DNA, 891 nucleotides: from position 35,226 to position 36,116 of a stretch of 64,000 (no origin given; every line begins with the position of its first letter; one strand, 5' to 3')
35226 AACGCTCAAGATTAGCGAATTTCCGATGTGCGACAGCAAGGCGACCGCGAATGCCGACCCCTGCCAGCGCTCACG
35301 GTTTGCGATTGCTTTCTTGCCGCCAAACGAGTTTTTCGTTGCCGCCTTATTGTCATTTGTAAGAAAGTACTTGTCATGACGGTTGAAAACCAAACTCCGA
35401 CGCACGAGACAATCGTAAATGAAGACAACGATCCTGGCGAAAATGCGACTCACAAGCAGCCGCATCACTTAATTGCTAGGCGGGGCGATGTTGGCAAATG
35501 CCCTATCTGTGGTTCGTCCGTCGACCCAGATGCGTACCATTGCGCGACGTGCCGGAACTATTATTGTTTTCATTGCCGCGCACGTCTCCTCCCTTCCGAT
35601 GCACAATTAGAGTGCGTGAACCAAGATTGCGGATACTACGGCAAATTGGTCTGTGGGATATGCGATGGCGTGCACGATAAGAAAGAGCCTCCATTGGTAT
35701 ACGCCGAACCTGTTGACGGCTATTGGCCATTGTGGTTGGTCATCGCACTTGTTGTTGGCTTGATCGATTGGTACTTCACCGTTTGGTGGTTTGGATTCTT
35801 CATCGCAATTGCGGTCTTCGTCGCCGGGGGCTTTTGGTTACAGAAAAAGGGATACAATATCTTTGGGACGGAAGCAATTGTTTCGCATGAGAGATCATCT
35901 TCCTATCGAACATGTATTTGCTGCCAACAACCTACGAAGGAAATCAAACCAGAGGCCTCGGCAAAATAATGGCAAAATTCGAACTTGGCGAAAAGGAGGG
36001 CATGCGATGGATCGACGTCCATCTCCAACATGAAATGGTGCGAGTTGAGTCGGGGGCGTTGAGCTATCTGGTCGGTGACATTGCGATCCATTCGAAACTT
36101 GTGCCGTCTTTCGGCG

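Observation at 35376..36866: Translationally coupled triplet: double Zn-ribbon membrane protein, AIM24-family protein, LapA-like micro-membrane protein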

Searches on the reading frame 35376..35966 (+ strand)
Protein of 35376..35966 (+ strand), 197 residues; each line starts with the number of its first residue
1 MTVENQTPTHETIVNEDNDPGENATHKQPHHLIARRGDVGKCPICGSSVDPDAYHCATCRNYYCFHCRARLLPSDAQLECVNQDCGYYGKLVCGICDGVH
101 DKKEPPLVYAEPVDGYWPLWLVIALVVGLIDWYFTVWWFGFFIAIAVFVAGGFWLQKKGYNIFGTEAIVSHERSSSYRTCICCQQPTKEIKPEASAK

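Call 3: search_protein_families(library=pfam, proteins=[window:35376-35966:+], max_evalue=1)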
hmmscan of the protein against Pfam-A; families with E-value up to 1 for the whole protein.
window:35376-35966:+ (197 aa): 2 families
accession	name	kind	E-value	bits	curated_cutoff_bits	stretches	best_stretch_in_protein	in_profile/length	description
PF13248.11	Zn_ribbon_3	-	0.017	15.1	27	1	41-59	4-22/26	zinc-ribbon domain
PF17591.7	UL41A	-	0.13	12.9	29.7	1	126-167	20-59/78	Herpesvirus UL41A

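Call 4: search_protein_families(library=ncbifam, proteins=[window:35376-35966:+], max_evalue=1)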
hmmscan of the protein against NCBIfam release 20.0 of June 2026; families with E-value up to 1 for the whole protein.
window:35376-35966:+ (197 aa): 0 families

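Call 5: search_protein_families(library=padloc, proteins=[window:35376-35966:+], max_evalue=1)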
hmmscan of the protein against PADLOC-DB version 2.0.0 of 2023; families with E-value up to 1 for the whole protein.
window:35376-35966:+ (197 aa): 1 family
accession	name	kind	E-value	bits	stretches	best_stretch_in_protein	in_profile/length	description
PDLC04268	PDC-M01B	-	0.047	11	1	34-77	80-124/275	-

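Call 12: find_homologous_proteins(query=window:35376-35966:+, max_evalue=0.001)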
Query window:35376-35966:+ (197 aa): 40 proteins with E <= 0.001 among 124 candidates.
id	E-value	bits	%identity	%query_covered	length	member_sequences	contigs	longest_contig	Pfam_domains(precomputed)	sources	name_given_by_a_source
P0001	1.7e-122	425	88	100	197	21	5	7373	-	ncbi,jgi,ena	jgi:hypothetical protein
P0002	6.5e-120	417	87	100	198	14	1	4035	-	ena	-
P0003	2.4e-117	408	86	100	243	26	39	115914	-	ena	-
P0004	8.8e-116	403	83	100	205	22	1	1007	-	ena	-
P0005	4.6e-111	388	81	100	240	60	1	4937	-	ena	-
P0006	1.6e-110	386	81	100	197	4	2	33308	-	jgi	jgi:hypothetical protein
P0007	2.0e-109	382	79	99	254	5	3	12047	-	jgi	jgi:hypothetical protein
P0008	2.3e-108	379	78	98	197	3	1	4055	-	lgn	-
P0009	4.9e-100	352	72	100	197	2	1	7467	-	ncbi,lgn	-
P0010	2.4e-85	304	61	98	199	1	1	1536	-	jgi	jgi:hypothetical protein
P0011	4.7e-85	303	65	97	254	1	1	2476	-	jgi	-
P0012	3.9e-71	257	55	97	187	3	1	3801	-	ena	-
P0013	1.3e-67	246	58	84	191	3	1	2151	-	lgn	-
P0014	3.8e-64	234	55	83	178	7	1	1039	-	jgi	-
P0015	1.2e-61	226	51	91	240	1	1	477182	-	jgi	jgi:hypothetical protein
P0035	1.0e-53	200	49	88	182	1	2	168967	-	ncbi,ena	-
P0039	2.2e-48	183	43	93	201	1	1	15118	-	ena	-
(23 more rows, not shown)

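Call 13: find_encoding_contigs(protein=P0015, flank=6000, max_places=2)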
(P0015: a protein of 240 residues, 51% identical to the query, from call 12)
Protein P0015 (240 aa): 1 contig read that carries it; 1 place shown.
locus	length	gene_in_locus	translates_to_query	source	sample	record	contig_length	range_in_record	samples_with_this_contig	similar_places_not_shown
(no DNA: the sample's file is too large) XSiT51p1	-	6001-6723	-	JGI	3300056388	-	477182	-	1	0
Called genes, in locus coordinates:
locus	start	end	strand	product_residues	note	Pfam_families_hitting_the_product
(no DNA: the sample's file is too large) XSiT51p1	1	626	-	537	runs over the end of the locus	PF00309:Sigma54_AID, PF04963:Sigma54_CBD, PF04552:Sigma54_DBD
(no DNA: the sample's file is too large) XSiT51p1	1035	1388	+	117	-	-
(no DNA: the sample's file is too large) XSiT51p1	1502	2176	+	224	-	PF13036:LpoB (weak)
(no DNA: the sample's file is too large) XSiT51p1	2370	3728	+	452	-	-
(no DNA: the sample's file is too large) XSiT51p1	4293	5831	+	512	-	PF06078:DUF937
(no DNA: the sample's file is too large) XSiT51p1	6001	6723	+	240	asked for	-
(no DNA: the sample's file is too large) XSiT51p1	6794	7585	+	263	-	PF14023:Bestrophin-like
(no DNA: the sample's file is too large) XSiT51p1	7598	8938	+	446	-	PF13433:Peripla_BP_5, PF13458:Peripla_BP_6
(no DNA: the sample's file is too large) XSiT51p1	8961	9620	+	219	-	PF01987:AIM24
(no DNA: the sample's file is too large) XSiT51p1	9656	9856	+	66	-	PF06305:LapA_dom (weak)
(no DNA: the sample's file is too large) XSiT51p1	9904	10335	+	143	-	PF07411:DUF1508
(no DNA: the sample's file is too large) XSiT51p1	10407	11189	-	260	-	-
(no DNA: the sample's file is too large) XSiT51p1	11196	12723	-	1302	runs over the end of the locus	PF00069:Pkinase, PF07714:PK_Tyr_Ser-Thr, PF24807:WD40_CDC20-Fz, PF24814:WD40_Prp19, PF23381:Beta-prop_IFT122_1st, PF23414:Beta-prop_EML_2, PF24796:WDR55, PF25173:Beta-prop_WDR3_1st, +53 more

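Call 14: find_encoding_contigs(protein=P0035, flank=6000, max_places=2)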
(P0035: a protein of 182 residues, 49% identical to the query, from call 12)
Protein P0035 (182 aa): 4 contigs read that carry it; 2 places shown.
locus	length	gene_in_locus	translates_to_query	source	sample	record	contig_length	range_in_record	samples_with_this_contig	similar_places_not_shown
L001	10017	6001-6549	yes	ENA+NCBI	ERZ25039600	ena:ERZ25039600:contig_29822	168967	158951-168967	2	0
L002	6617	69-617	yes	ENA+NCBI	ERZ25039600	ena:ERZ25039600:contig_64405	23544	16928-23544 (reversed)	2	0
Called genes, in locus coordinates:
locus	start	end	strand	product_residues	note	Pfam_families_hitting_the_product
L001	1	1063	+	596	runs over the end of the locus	PF00005:ABC_tran (faint), PF02463:SMC_N (faint), PF03193:RsgA_GTPase (faint), PF13191:AAA_16 (faint), PF13555:AAA_29 (faint), PF20703:nSTAND1 (faint), PF17760:UvrA_inter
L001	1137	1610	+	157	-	PF17755:UvrA_DNA-bind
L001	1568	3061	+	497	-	PF00005:ABC_tran (faint), PF02463:SMC_N (faint), PF13304:AAA_21 (faint), PF13555:AAA_29 (weak)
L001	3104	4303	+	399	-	-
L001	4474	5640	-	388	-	PF01966:HD, PF13286:HD_assoc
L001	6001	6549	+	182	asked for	-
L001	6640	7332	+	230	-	PF01987:AIM24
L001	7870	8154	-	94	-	-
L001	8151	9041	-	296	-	PF01138:RNase_PH, PF00013:KH_1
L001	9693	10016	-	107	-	?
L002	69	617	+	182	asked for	-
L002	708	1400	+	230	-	PF01987:AIM24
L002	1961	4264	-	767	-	PF01138:RNase_PH, PF03725:RNase_PH_C, PF03726:PNPase, PF01138:RNase_PH, PF00013:KH_1, PF00575:S1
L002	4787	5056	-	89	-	PF00312:Ribosomal_S15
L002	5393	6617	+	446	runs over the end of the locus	-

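Call 15: find_encoding_contigs(protein=P0039, flank=6000, max_places=2)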
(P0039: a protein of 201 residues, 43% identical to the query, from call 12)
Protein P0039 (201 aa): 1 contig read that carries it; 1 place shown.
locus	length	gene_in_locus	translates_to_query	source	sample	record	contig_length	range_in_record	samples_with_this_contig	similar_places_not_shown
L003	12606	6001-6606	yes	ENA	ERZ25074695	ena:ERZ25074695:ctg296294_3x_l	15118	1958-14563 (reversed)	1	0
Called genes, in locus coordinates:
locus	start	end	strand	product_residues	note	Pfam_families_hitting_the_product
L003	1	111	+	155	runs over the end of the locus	-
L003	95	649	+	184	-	-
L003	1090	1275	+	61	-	-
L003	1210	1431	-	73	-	-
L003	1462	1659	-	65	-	-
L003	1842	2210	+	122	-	-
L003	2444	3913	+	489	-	-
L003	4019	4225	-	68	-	PF06305:LapA_dom (weak)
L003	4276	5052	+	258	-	-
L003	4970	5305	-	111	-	-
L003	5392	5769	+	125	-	PF01547:SBP_bac_1, PF13343:SBP_bac_6, PF13416:SBP_bac_8, PF13531:SBP_bac_11 (weak)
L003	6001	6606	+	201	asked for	-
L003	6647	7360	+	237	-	PF01987:AIM24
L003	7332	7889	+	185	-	PF14023:Bestrophin-like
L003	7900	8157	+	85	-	PF14023:Bestrophin-like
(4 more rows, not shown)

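Call 43: predict_structure(alignment_id=A2)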
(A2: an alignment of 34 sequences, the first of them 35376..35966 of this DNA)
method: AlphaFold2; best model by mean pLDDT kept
length: 197 residues; sequences in the alignment: 34
mean_pLDDT: 83.2   pTM: 0.55
mean pLDDT of the five models: 83.2, 83.1, 81.6, 73.8, 73.0
residues with pLDDT >= 90: 105; 70-90: 51; 50-70: 17; < 50: 24
segments of 3 or more residues with pLDDT < 50: 1-7, 12-15, 25-27
pLDDT, mean of each block of 10 residues (from residue 1): 46 50 48 65 93 92 91 91 94 89 89 93 97 96 97 94 90 90 92 63
secondary structure, 60 per line:
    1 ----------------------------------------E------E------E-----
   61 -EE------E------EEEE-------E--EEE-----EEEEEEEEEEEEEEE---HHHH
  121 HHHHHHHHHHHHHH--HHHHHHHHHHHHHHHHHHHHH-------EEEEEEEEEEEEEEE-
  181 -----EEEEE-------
elements in order: E77-80 E91-93 E99-113 H117-134 H137-157 E165-179 E186-190

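Call 45: search_protein_representatives(alignment_id=A2)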
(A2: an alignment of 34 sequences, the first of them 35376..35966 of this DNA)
Query: 34 sequences, 191 profile positions. Proteins with E-value up to 0.001 (for the whole library): 145; up to 1e-10: 100; up to 1e-30: 22. The best 145 are listed.
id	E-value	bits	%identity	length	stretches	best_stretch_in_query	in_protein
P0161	1.5e-79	282.4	-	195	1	15-189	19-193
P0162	9.0e-77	273.4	-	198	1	12-190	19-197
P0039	1.4e-70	253.2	-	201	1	8-190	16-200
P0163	1.6e-61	223.7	-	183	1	17-189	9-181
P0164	1.6e-58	213.8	-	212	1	14-186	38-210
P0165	2.5e-55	203.4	-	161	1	22-143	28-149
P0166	6.1e-55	202.2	-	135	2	46-126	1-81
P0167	2.9e-53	196.7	-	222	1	21-176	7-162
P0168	8.5e-50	185.4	-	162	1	26-121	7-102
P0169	6.0e-44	166.3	-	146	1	46-148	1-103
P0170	1.3e-43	165.2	-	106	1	21-119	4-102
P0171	4.4e-43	163.5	-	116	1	49-150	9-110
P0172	6.3e-42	159.7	-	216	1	21-110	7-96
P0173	1.8e-41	158.2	-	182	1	63-189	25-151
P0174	4.1e-39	150.5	-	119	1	75-188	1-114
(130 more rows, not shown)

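Call 49: find_homologous_proteins(query=A3, max_evalue=0.00001)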
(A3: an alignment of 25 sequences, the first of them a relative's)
Query A3 (25 sequences) (174 aa, profile of the alignment): 176 proteins with E <= 0.00001 among 5611 candidates; the best 120 are listed.
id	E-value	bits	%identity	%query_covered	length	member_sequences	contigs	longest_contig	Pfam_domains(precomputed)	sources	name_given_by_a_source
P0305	8.3e-58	214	45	99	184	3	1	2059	-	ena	-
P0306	2.5e-55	205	40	98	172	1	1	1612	-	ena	-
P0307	1.8e-54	203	42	98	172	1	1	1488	-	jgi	jgi:hypothetical protein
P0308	3.3e-54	202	42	98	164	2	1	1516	-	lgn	-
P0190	7.2e-54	201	43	97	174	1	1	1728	-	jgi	jgi:hypothetical protein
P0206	1.5e-53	200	42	99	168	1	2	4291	-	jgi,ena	-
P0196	3.3e-53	199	42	99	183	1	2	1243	-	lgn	-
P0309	3.5e-53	199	41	99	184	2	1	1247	-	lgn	-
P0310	5.9e-53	198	40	98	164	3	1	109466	-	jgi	-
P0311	1.1e-52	197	40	98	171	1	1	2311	-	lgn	-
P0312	1.6e-52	196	44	97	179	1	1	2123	-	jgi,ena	-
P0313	2.1e-52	196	43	99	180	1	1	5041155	-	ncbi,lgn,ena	-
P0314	2.5e-52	196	42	98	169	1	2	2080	-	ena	-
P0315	3.6e-52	195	66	41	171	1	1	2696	-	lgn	-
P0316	3.7e-52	195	38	98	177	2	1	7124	-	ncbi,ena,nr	ncbi:MAG: hypothetical protein GXY83_11295 [Rhodopirellula sp.]|nr:hypothetical protein [Rhodopirell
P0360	5.8e-47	178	37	99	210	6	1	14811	-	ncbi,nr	ncbi:MAG TPA: hypothetical protein VEL76_06540 [Gemmataceae bacterium]|nr:hypothetical protein [Gemm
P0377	1.4e-45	174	35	98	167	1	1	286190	-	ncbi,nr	ncbi:MAG: hypothetical protein HOP06_04380 [Methylotenera sp.]|nr:hypothetical protein [Methylotener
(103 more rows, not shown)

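Call 50: find_encoding_contigs(protein=P0313, flank=6000, max_places=1)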
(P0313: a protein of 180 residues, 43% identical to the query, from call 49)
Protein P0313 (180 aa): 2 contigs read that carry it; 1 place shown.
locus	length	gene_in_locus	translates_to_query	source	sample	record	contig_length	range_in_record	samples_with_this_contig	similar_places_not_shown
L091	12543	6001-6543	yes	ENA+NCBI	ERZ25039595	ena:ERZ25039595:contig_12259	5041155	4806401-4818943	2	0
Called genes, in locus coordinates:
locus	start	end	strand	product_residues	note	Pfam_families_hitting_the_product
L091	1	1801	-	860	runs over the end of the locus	PF00069:Pkinase, PF07714:PK_Tyr_Ser-Thr (weak), PF03118:RNA_pol_A_CTD (weak)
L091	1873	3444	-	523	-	PF08378:NERD, PF00069:Pkinase, PF07714:PK_Tyr_Ser-Thr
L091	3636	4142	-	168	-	-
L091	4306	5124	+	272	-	-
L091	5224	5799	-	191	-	-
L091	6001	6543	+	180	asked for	-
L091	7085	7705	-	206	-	PF14014:DUF4230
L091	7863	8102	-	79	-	-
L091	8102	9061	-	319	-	-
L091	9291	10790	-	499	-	PF00004:AAA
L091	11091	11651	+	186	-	-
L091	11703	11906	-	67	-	PF11211:DUF2997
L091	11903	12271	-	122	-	-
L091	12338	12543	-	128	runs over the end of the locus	-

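Call 51: find_encoding_contigs(protein=P0377, flank=6000, max_places=1)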
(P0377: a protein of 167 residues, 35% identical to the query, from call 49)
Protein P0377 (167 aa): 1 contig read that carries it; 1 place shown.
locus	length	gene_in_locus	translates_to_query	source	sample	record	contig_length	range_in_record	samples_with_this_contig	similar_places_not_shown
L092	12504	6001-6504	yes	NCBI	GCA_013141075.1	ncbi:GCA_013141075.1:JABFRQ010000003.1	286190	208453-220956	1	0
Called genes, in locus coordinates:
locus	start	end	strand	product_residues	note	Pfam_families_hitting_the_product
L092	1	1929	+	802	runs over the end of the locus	PF04453:LptD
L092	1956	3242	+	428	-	PF13623:SurA_N_2, PF13624:SurA_N_3, PF09312:SurA_N, PF13145:Rotamase_2, PF13616:Rotamase_3, PF00639:Rotamase, PF13616:Rotamase_3, PF00639:Rotamase, +1 more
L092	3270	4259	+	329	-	PF04166:PdxA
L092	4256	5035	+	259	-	PF00398:RrnaAD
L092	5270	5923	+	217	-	PF00406:ADK, PF13207:AAA_17, PF17213:Hydin_ADK (faint), PF05191:ADK_lid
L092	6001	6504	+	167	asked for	-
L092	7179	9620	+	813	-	PF00133:tRNA-synt_1, PF01406:tRNA-synt_1e (faint), PF09334:tRNA-synt_1g, PF13603:tRNA-synt_1_2, PF00133:tRNA-synt_1, PF09334:tRNA-synt_1g (weak), PF08264:Anticodon_1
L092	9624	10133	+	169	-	PF04390:LptE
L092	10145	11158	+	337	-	PF06144:DNA_pol3_delta, PF21694:DNA_pol3_delta_C (weak), PF14840:DNA_pol3_delt_C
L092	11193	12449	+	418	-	PF00171:Aldedh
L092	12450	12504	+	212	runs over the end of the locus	PF01467:CTP_transf_like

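Call 52: find_encoding_contigs(protein=P0360, flank=6000, max_places=1)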
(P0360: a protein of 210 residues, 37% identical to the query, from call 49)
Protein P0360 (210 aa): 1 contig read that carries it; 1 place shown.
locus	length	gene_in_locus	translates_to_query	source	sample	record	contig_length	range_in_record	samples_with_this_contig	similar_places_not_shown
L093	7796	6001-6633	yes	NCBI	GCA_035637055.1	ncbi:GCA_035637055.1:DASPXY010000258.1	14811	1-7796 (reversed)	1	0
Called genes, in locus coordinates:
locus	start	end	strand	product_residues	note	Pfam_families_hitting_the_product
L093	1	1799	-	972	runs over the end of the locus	PF05231:MASE1, PF13188:PAS_8 (faint), PF00989:PAS (faint), PF08447:PAS_3, PF08448:PAS_4 (weak), PF00512:HisKA, PF02518:HATPase_c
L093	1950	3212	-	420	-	PF03825:Nuc_H_symport, PF07690:MFS_1 (weak), PF12832:MFS_1_like, PF07690:MFS_1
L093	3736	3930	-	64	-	-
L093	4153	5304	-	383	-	-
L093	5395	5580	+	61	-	-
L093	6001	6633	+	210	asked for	-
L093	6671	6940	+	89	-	-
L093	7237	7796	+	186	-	PF08323:Glyco_transf_5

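Call 55: fold_search(model_id=the predicted structure, library=pdb)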
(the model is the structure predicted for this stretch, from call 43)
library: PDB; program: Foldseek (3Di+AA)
matches with E <= 10: 19; with E <= 0.001: 0
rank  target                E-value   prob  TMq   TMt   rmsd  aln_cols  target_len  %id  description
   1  8f5p_B                6.6e-01  0.35  0.15  0.04   6.0        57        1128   19  Structure of Leishmania tarentolae IFT-A (state 2) (released 2022-12-21)
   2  8bbg_A                1.9e+00  0.20  0.13  0.03   7.3        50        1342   24  Structure of the IFT-A complex; anterograde IFT-A train model (released 2022-12-21)
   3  6swa_B                3.1e+00  0.08  0.12  0.07   7.8        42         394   19  Mus musculus brain neocortex ribosome 60S bound to Ebp1 (released 2020-09-30)
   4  9zdw_PA               3.1e+00  0.05  0.11  0.04  17.4       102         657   12  Pseudomonas phage DEV delta-gp53 mutant neck and tail (portal, head-to-tail and tail tube proteins) (released 2026-01-21)
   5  9bgm_C                4.7e+00  0.02  0.10  0.04  16.4       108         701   10  Pseudomonas phage DEV neck and tail (portal, head-to-tail and tail tube proteins) (released 2024-09-04)
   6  9lbz_L                5.0e+00  0.03  0.11  0.04  18.6       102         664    9  unique-vertex of mature phage N4 (released 2025-04-16)
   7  9lbz_A                5.0e+00  0.02  0.10  0.04  17.6       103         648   10  unique-vertex of mature phage N4 (released 2025-04-16)
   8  9lc1_A                5.3e+00  0.02  0.09  0.04  18.2       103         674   10  portal of mature phage N4 (released 2025-04-16)
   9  8fh3_C                5.6e+00  0.08  0.13  0.04   6.7        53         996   23  Human IFT-A complex structures provide molecular insights into ciliary transport (released 2023-02-22)
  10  9yf8_PA               5.9e+00  0.02  0.09  0.04  17.5       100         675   11  N4 Full Virion Portal (released 2025-12-24)
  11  6vje                  6.7e+00  0.01  0.06  0.02  18.4       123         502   11  Crystal structure of Pseudomonas aeruginosa penicillin-binding protein 3 (PBP3) complexed with ceftobiprole (released 2020-03-11)
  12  3ch5_B                7.1e+00  0.12  0.11  0.51   5.8        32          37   22  The crystal structure of the RanGDP-Nup153ZnF2 complex (released 2008-07-01)
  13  6i1e                  7.1e+00  0.01  0.08  0.04  17.8       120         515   13  Crystal structure of Pseudomonas aeruginosa Penicillin-Binding Protein 3 in complex with amoxicillin (released 2019-11-20)
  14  9dde_M                8.0e+00  0.14  0.15  0.57   3.2        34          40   20  ncPRC1RYBP bound to H2AK119Ub/H1.4 chromatosome (released 2024-11-20)
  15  6y6u                  8.0e+00  0.01  0.08  0.04  16.4       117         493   13  Structure of Pseudomonas aeruginosa Penicillin-Binding Protein 3 (PBP3) in complex with Compound 6 (released 2020-06-24)
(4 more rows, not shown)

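Call 96: search_protein_families(library=pfam, alignment_id=A2, max_evalue=0.1)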
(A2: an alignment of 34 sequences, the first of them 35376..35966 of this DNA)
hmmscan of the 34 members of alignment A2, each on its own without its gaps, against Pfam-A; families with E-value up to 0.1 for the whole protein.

A. member 1, window:35376-35966:+ (197 aa): 1 family
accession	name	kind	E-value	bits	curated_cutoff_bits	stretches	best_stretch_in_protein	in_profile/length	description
PF13248.11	Zn_ribbon_3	-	0.017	15.1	27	1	41-59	4-22/26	zinc-ribbon domain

B. families by the number of members that match (of 34 scanned): 29 families (the first 25 are shown)
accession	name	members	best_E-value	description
PF13248.11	Zn_ribbon_3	24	2.8e-05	zinc-ribbon domain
PF12773.13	DZR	16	0.0048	Double zinc ribbon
PF01485.27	IBR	14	0.00072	IBR domain, a half RING-finger domain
PF22747.2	Zn_ribbon_DUF2089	14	0.0077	DUF2089 zinc ribbon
PF13240.11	Zn_Ribbon_1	8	0.0013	zinc-ribbon domain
PF17032.10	Zn_ribbon_15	7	0.029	zinc-ribbon family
PF04893.22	Yip1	4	0.00021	Yip1 domain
PF22635.1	I-TevI_ZnF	4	0.00036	Intron-associated endonuclease 1 zinc finger domain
PF24460.1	DUF7575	4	0.0016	Domain of unknown function (DUF7575)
PF03107.22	C1_2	3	0.0022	C1 domain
PF07332.16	Phage_holin_3_6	2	0.0035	Putative Actinobacterial Holin-X, holin superfamily III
PF00569.23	ZZ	2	0.018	Zinc finger, ZZ type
PF21362.3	Sina_RING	1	0.00074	E3 ubiquitin-protein ligase sina/sinah, RING finger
PF10943.13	DUF2632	1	0.005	Protein of unknown function (DUF2632)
PF18508.7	zf_C2H2_13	1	0.0065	Zinc finger domain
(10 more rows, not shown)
